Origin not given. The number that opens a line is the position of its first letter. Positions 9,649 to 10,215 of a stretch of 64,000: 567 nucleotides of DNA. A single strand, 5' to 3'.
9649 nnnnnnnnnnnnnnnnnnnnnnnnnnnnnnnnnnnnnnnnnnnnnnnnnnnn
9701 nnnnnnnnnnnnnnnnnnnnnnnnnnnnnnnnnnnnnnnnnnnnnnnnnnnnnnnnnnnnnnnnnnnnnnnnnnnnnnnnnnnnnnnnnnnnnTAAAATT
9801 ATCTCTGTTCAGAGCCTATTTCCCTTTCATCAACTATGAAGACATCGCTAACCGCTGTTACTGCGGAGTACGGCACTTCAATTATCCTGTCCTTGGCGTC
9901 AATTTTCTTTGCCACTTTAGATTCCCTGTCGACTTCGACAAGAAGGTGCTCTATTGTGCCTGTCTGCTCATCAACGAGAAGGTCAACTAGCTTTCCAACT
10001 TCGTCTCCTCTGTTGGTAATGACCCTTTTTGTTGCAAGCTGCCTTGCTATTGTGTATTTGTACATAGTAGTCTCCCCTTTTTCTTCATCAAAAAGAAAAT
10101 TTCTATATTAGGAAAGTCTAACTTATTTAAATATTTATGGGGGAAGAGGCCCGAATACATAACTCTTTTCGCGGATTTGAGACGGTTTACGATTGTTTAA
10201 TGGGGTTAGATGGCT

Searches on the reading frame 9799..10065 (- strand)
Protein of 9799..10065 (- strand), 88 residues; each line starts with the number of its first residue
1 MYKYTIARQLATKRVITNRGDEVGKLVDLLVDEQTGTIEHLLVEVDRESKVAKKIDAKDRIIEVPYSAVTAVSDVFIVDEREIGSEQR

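Call 80: search_protein_families(library=ncbifam, proteins=[window:9799-10065:-], max_evalue=0.001)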
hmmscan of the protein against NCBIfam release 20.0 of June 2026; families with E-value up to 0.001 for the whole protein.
window:9799-10065:- (88 aa): 1 family
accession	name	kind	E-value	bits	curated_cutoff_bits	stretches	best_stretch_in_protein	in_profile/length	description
TIGR02888.1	spore_YlmC_YmxH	subfamily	0.00012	22.2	44.2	1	9-79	4-75/76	YlmC/YmxH family sporulation protein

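Call 81: search_protein_families(library=pfam, proteins=[window:9799-10065:-], max_evalue=0.001)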
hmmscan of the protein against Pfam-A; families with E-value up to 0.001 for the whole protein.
window:9799-10065:- (88 aa): 1 family
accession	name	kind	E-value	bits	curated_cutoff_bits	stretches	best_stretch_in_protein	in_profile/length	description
PF05239.21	PRC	-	1.9e-10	41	21.2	1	8-81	7-74/78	PRC-barrel domain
